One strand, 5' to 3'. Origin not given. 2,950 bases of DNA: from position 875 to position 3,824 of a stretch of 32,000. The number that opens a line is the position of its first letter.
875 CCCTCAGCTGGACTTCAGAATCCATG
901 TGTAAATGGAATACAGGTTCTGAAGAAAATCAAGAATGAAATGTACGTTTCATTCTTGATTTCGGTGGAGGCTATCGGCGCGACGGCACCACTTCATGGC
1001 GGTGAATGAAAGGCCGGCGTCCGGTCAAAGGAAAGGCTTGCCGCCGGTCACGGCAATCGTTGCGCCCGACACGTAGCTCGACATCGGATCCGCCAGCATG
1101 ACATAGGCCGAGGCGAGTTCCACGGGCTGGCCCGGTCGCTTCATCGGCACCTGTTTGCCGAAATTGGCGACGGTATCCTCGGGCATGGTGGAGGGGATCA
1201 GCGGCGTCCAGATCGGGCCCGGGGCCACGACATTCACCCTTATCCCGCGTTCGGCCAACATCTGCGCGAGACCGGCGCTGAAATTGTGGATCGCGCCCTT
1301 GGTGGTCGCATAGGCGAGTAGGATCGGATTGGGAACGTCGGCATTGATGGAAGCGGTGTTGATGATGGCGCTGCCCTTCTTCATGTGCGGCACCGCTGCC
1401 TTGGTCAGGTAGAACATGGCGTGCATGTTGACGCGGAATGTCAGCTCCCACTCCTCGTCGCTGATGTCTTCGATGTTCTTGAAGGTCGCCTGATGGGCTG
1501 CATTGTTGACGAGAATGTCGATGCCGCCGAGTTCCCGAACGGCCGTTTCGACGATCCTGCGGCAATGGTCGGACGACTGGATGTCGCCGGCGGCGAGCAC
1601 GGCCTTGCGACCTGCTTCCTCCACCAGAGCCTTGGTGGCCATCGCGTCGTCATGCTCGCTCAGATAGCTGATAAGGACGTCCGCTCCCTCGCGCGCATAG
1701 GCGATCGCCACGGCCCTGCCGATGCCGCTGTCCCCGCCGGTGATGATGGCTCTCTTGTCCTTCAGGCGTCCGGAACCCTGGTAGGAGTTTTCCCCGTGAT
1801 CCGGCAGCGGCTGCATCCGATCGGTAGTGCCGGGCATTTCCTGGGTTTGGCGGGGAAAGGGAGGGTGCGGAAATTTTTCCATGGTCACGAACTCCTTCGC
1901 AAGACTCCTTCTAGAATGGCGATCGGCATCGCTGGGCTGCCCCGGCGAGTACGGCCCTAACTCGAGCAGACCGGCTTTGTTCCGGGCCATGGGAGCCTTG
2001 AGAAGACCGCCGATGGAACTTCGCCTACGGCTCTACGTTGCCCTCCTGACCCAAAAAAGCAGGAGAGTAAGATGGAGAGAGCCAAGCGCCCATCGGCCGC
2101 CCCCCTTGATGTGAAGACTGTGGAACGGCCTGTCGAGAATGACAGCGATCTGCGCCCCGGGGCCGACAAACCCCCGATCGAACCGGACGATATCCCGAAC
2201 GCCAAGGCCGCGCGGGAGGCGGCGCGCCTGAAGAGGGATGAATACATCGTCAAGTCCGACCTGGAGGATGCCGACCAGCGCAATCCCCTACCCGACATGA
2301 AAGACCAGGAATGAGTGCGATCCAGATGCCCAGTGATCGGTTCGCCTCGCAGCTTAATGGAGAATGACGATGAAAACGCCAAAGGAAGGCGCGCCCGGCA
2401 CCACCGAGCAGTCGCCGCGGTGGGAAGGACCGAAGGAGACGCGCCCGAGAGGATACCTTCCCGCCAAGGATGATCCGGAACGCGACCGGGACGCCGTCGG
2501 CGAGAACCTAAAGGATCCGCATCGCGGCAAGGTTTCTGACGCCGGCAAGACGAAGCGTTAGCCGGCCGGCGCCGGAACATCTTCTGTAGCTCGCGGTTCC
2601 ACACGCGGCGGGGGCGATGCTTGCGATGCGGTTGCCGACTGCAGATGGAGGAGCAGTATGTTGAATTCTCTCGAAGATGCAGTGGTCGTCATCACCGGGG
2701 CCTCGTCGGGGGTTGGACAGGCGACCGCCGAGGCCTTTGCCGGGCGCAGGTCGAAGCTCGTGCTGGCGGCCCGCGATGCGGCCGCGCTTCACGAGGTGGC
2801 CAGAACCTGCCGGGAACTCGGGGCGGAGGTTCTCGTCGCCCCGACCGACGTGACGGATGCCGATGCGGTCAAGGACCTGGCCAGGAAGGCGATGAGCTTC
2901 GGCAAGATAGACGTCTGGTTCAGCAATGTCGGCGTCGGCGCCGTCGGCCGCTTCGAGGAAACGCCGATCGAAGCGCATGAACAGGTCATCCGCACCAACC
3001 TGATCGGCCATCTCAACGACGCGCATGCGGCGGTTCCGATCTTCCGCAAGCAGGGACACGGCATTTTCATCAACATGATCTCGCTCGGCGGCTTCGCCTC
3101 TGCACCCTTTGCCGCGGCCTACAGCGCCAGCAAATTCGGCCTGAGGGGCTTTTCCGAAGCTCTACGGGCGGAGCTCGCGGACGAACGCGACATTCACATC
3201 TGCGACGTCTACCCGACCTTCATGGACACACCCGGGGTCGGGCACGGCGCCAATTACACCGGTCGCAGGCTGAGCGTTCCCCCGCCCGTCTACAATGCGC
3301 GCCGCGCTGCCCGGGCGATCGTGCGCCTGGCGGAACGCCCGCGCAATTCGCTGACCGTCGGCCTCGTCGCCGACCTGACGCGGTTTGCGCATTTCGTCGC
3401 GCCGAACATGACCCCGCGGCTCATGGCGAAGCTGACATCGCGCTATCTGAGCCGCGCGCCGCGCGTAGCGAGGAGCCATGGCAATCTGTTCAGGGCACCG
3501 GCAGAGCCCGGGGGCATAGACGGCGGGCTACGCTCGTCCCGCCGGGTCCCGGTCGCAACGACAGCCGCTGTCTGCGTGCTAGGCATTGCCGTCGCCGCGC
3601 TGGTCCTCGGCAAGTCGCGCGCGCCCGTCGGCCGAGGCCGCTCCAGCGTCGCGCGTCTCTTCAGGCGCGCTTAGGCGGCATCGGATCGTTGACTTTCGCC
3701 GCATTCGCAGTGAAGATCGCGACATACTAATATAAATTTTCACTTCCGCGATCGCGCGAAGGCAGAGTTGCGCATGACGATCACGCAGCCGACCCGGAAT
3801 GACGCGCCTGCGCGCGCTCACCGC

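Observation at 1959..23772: Eleven EcfG/RpoE2-type promoter motifs, three as divergent pairs: the window is a general-stress-regulon hot spot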

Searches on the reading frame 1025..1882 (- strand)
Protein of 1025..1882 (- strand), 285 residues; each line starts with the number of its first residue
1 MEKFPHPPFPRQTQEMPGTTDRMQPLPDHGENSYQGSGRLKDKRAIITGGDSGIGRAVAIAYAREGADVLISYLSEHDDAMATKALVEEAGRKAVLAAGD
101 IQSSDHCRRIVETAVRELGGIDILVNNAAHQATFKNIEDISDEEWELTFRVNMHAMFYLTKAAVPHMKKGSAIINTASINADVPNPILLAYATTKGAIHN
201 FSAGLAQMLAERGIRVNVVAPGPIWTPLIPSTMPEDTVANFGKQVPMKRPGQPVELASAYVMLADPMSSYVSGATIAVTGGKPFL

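Call 46: search_protein_families(library=pfam, proteins=[window:1025-1882:-], max_evalue=0.01)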
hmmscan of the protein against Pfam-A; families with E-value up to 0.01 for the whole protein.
window:1025-1882:- (285 aa): 4 families
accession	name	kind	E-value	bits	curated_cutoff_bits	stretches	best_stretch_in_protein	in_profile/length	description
PF13561.12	adh_short_C2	-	3e-59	200.9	27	1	51-281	5-234/236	Enoyl-(Acyl carrier protein) reductase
PF00106.31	adh_short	-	7.8e-51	172.8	26.6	1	43-229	1-187/195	short chain dehydrogenase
PF08659.16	KR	-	9.9e-11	42.3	22.6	1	46-222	4-176/180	KR domain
PF23441.1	SDR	-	3e-05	24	27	1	118-230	87-200/258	SDR-like rossmann domain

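Call 76: search_protein_families(library=ncbifam, proteins=[window:1025-1882:-], max_evalue=0.001)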
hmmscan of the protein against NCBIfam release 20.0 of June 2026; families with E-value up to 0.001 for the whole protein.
window:1025-1882:- (285 aa): 231 families (the best 25 are shown)
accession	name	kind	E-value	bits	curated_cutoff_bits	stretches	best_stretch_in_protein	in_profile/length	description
NF005214.0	PRK06701.1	subfamily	1.9e-118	395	413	1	5-282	11-289/293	SDR family oxidoreductase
NF004782.0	PRK06128.1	equivalog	2.3e-116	388.1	481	1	3-283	16-298/300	SDR family oxidoreductase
NF005939.0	PRK07985.1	equivalog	1.5e-100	335.9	538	1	8-282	15-291/294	SDR family oxidoreductase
NF005559.1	PRK07231.1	subfamily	2.6e-62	210.6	215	1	39-282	1-247/249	glucose 1-dehydrogenase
NF009466.0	PRK12826.1-2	subfamily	2.3e-53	181.2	222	1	42-282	3-244/248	3-oxoacyl-ACP reductase FabG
NF009384.0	PRK12743.1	equivalog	3.8e-52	177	264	1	42-281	6-246/258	SDR family oxidoreductase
NF052558.1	MBtsdlDhBudC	equivalog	5.5e-52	176.8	270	1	41-281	2-240/250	meso-2,3-butanediol dehydrogenase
NF004791.0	PRK06138.1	equivalog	5.5e-52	176.6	312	1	39-282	2-249/252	SDR family oxidoreductase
TIGR01830.1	3oxo_ACP_reduc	equivalog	6.6e-51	173.3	297.75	1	45-281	1-237/239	3-oxoacyl-[acyl-carrier-protein] reductase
NF053807.1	RhamDHLra1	equivalog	9.9e-51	172.8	400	1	40-281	2-246/252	L-rhamnose 1-dehydrogenase Lra1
NF004198.0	PRK05653.1-3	equivalog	1.1e-50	172.5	296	1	40-282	5-246/248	3-oxoacyl-ACP reductase FabG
NF006493.1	PRK08936.1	subfamily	6.4e-49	166.6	420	1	40-281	5-249/261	glucose-1-dehydrogenase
NF005075.0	PRK06500.1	equivalog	1e-48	165.9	336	1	39-282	3-246/249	SDR family oxidoreductase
NF009468.0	PRK12826.1-4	equivalog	7.4e-48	163.5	318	1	39-282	4-247/256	SDR family oxidoreductase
NF005681.0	PRK07478.1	subfamily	1.8e-47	161.9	267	1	39-282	3-249/254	SDR family oxidoreductase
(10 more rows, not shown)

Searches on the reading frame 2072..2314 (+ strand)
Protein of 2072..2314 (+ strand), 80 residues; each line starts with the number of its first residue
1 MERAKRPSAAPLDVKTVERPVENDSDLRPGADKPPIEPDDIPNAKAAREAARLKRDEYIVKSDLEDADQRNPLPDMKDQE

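Call 46: search_protein_families(library=pfam, proteins=[window:2072-2314:+], max_evalue=0.01)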
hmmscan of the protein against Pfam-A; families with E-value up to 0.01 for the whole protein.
window:2072-2314:+ (80 aa): 0 families

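Call 76: search_protein_families(library=ncbifam, proteins=[window:2072-2314:+], max_evalue=0.001)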
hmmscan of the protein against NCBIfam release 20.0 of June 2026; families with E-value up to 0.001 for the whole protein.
window:2072-2314:+ (80 aa): 0 families

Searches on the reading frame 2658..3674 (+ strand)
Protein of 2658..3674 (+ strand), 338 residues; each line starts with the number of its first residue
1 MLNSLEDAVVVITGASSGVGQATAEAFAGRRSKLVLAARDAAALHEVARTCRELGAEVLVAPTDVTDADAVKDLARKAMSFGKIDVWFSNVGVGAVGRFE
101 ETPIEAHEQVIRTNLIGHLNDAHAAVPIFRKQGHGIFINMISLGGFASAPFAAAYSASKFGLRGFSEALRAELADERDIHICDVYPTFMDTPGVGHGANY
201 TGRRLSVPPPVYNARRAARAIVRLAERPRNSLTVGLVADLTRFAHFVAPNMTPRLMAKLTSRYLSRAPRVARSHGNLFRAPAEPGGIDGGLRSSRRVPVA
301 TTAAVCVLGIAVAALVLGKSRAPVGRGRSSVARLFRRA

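Call 46: search_protein_families(library=pfam, proteins=[window:2658-3674:+], max_evalue=0.01)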
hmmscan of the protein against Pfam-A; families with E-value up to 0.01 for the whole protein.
window:2658-3674:+ (338 aa): 3 families
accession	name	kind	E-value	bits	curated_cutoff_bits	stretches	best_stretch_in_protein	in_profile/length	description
PF00106.31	adh_short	-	3e-41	141.5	26.6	1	9-192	2-185/195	short chain dehydrogenase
PF13561.12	adh_short_C2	-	2.9e-27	96.2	27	1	14-194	1-181/236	Enoyl-(Acyl carrier protein) reductase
PF08659.16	KR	-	1.7e-08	35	22.6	1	8-170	1-164/180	KR domain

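Call 76: search_protein_families(library=ncbifam, proteins=[window:2658-3674:+], max_evalue=0.001)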
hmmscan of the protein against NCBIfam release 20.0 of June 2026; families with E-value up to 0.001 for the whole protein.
window:2658-3674:+ (338 aa): 211 families (the best 25 are shown)
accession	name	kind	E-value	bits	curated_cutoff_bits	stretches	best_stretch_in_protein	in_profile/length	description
NF004792.0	PRK06139.1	equivalog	2.2e-160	533.1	308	1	3-322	4-320/327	SDR family oxidoreductase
NF005495.0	PRK07109.1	subfamily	5.8e-69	232.9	264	1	3-315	4-320/334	SDR family oxidoreductase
NF004825.0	PRK06181.1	equivalog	3.1e-49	167.7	215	1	4-258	3-261/268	SDR family oxidoreductase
NF006123.0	PRK08267.1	equivalog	1.9e-40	138.8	261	1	9-261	4-257/261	SDR family oxidoreductase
NF005878.0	PRK07825.1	subfamily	3e-40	138.3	287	1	3-260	5-253/278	short chain dehydrogenase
NF004526.0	PRK05872.1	subfamily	4.6e-37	127.7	276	1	4-249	7-254/297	short-chain dehydrogenase/reductase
NF005594.0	PRK07326.1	equivalog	2.6e-36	125.3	271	1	4-196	3-193/237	SDR family oxidoreductase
NF004196.0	PRK05650.1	equivalog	2.6e-36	125.1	297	1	9-191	4-186/272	SDR family oxidoreductase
NF004824.0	PRK06180.1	subfamily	2.8e-35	121.9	298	1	7-206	4-200/279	oxidoreductase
NF004514.1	PRK05855.1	equivalog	3.9e-35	121.5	455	1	4-202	310-508/578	SDR family oxidoreductase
TIGR01963.1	PHB_DH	subfamily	4.2e-35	121.2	307.05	1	9-195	3-189/255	3-hydroxybutyrate dehydrogenase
NF004823.0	PRK06179.1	subfamily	5.4e-35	121.1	310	1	6-191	4-181/271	oxidoreductase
NF005881.0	PRK07832.1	equivalog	5.7e-35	120.9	296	1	3-194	5-198/287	SDR family oxidoreductase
NF005806.0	PRK07666.1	equivalog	2.2e-34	118.8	286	1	2-189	2-189/239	3-ketoacyl-ACP reductase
NF005672.0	PRK07454.1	equivalog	1.1e-33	116.4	234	1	8-192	7-191/241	SDR family oxidoreductase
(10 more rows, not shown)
